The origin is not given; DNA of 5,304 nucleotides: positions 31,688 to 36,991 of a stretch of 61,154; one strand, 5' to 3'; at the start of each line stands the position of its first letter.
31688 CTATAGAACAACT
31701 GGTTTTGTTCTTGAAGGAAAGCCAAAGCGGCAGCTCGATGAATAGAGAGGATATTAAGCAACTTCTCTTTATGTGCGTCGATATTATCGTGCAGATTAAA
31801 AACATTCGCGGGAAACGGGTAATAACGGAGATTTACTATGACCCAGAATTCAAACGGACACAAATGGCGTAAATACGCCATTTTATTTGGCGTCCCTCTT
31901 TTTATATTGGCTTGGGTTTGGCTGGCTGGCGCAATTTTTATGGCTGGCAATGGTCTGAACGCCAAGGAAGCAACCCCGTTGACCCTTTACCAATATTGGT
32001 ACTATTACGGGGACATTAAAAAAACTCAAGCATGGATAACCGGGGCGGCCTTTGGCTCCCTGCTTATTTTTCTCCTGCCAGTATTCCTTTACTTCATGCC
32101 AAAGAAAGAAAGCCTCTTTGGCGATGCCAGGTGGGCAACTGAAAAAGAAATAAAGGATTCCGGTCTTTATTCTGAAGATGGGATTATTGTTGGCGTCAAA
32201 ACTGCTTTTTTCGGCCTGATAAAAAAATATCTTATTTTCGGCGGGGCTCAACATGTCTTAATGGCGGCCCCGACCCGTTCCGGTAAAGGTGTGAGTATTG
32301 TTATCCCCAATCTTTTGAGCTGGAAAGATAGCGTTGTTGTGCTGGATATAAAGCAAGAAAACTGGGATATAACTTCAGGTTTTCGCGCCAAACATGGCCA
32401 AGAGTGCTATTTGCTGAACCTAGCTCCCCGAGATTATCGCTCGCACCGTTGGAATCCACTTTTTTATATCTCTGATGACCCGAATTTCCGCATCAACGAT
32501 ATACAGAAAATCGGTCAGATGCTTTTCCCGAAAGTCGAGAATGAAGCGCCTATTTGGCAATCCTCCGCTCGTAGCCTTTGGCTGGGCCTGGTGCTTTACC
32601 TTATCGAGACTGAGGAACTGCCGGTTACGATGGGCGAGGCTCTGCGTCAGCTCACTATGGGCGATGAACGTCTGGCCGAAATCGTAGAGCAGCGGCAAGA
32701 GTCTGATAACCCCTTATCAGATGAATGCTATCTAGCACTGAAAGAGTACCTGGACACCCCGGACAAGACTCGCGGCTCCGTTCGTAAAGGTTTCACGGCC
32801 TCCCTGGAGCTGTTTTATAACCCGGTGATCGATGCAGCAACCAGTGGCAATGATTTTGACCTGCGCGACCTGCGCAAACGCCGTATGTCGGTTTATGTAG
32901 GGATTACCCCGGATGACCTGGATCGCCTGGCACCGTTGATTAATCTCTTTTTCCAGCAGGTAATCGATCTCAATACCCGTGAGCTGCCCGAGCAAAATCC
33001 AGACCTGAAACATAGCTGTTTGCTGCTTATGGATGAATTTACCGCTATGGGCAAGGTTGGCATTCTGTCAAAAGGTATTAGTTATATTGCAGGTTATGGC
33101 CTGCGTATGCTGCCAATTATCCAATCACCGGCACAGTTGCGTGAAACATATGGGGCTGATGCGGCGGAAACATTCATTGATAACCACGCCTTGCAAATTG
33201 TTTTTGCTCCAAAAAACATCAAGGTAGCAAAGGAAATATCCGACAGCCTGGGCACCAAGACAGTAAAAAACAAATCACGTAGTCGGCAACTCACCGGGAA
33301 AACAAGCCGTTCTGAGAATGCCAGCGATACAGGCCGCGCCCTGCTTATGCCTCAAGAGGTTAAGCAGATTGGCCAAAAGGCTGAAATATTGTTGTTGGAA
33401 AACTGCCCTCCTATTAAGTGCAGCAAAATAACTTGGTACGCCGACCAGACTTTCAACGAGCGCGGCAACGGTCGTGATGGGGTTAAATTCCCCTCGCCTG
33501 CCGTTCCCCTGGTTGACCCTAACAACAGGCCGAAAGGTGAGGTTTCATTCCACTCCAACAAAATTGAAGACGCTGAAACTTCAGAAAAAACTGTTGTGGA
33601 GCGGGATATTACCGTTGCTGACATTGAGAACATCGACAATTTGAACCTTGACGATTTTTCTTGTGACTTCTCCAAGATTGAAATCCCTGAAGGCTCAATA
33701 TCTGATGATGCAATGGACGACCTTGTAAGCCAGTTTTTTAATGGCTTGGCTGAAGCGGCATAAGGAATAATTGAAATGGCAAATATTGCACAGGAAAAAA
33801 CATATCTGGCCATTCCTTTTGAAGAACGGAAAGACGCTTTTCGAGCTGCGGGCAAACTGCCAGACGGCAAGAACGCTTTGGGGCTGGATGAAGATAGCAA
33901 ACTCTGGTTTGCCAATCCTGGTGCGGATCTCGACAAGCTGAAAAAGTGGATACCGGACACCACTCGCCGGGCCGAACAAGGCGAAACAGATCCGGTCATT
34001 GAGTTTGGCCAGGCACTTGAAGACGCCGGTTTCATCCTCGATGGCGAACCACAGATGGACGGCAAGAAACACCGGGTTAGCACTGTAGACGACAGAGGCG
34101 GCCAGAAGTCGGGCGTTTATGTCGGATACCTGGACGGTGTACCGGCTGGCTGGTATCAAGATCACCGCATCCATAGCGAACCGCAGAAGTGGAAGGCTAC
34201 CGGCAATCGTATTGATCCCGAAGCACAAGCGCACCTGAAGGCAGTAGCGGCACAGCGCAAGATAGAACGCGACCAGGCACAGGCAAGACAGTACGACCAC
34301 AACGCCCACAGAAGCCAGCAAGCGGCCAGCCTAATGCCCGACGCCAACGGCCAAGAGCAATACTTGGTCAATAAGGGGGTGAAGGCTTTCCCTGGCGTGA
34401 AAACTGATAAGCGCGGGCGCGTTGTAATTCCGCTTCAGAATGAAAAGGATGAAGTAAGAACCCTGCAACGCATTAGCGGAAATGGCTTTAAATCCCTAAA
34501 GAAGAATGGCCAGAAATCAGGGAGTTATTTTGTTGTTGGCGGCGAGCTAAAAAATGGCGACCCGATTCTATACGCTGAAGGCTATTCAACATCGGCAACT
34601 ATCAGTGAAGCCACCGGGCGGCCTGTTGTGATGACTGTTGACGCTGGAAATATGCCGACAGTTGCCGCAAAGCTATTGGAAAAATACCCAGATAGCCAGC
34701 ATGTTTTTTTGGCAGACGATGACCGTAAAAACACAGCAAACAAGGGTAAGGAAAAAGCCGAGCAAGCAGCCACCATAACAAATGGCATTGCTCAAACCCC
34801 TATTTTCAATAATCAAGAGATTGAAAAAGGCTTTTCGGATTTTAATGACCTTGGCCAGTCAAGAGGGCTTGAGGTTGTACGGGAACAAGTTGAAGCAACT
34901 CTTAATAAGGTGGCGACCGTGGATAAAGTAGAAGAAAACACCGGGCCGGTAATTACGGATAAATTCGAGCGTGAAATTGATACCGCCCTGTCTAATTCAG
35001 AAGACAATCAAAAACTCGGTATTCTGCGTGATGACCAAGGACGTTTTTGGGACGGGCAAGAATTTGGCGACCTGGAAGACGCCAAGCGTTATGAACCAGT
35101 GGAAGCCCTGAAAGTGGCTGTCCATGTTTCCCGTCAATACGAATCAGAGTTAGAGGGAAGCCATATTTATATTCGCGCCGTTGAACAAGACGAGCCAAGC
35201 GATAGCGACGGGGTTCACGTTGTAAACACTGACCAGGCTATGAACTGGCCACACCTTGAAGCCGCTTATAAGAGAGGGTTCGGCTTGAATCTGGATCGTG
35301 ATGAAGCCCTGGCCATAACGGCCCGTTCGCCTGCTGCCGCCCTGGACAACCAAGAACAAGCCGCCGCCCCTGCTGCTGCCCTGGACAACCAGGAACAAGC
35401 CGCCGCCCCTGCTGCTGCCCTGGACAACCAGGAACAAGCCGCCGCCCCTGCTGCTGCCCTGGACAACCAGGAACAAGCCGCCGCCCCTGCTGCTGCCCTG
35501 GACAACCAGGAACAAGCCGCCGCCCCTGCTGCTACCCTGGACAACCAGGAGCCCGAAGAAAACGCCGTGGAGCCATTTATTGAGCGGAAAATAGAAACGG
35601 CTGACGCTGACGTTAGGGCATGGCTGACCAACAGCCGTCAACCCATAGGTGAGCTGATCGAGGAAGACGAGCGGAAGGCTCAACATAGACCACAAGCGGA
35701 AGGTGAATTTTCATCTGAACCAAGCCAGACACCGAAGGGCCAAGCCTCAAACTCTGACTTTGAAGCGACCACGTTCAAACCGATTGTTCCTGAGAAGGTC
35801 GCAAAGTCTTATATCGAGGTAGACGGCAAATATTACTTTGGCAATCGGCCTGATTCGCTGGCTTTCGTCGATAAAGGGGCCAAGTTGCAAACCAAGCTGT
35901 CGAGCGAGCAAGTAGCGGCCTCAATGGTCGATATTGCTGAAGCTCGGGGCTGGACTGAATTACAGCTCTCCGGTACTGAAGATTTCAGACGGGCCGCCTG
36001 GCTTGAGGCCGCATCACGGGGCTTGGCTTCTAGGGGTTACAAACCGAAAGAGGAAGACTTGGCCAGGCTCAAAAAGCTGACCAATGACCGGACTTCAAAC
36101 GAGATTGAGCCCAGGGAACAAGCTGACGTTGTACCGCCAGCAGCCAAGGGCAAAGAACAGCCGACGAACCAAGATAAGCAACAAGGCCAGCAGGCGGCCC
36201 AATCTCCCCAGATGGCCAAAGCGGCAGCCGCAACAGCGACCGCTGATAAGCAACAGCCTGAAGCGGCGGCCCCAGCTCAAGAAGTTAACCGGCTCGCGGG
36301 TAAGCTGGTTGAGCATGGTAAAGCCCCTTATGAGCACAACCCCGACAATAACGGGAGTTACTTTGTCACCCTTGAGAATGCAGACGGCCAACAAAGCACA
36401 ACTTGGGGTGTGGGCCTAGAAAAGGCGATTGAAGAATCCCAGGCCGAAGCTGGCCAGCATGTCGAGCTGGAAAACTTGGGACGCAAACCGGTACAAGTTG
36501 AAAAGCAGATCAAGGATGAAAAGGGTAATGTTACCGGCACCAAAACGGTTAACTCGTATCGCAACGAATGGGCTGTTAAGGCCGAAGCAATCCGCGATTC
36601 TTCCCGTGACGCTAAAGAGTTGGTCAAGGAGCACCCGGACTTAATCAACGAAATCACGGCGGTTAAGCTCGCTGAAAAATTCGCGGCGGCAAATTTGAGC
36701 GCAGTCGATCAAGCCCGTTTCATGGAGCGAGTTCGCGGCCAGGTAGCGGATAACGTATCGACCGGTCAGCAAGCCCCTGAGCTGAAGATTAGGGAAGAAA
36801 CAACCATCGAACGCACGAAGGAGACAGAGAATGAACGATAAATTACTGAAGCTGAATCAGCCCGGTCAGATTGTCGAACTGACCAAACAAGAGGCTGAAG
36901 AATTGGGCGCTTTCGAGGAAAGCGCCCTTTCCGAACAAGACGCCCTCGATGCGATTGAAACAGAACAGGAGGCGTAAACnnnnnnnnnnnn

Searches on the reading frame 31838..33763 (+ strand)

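Call 76: search_protein_families(library=pfam, proteins=[window:31838-33763:+], max_evalue=0.0001)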
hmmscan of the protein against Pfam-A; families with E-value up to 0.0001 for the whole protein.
window:31838-33763:+ (641 aa): 3 families
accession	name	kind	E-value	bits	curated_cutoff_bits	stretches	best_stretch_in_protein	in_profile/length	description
PF02534.20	T4SS-DNA_transf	-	4.4e-122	408.7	20.1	1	98-544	1-456/468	Type IV secretory system Conjugative DNA transfer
PF12696.13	TraG-D_C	-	5.3e-28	97.9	22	1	394-511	2-124/126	TraM recognition site of TraD and TraG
PF10412.15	TrwB_AAD_bind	-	6.5e-25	88.3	20.5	1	139-516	17-371/387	Type IV secretion-system coupling protein DNA-binding domain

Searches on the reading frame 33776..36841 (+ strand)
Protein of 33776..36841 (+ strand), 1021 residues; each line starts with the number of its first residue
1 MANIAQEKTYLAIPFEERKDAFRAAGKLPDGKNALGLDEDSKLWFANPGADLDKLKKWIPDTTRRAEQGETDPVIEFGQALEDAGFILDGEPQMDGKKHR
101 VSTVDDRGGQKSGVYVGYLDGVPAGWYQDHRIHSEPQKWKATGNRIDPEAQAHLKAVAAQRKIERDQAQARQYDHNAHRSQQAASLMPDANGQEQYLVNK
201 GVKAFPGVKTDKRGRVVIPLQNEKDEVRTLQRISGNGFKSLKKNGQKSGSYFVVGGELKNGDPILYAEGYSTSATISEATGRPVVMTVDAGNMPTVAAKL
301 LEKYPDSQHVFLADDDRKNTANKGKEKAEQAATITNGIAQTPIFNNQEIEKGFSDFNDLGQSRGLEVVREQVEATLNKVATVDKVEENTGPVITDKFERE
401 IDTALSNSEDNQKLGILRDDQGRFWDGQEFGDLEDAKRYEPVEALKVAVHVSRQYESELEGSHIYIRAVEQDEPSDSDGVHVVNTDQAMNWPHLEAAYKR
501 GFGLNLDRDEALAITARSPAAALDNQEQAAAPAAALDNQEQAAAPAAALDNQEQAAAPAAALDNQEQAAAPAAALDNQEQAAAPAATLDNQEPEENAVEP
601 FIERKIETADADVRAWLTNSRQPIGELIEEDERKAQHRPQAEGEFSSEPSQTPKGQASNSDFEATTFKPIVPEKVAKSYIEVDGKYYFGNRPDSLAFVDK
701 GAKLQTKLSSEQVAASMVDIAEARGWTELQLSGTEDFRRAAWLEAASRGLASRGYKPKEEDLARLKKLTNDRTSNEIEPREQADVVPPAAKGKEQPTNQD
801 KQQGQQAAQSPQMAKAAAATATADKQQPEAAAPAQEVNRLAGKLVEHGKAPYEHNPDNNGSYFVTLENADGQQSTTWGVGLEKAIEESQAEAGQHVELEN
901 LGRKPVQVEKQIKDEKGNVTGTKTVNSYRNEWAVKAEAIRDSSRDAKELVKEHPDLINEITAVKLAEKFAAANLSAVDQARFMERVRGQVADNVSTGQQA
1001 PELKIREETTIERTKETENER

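Call 76: search_protein_families(library=pfam, proteins=[window:33776-36841:+], max_evalue=0.0001)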
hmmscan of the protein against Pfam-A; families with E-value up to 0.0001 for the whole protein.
window:33776-36841:+ (1021 aa): 2 families
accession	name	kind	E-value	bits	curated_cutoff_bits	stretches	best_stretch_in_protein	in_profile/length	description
PF18821.6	LPD7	-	9.9e-21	73.9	27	1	675-766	3-88/92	Large polyvalent protein-associated domain 7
PF18974.5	DUF5710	-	4.6e-10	39.5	26.5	1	8-60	1-44/44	Domain of unknown function (DUF5710)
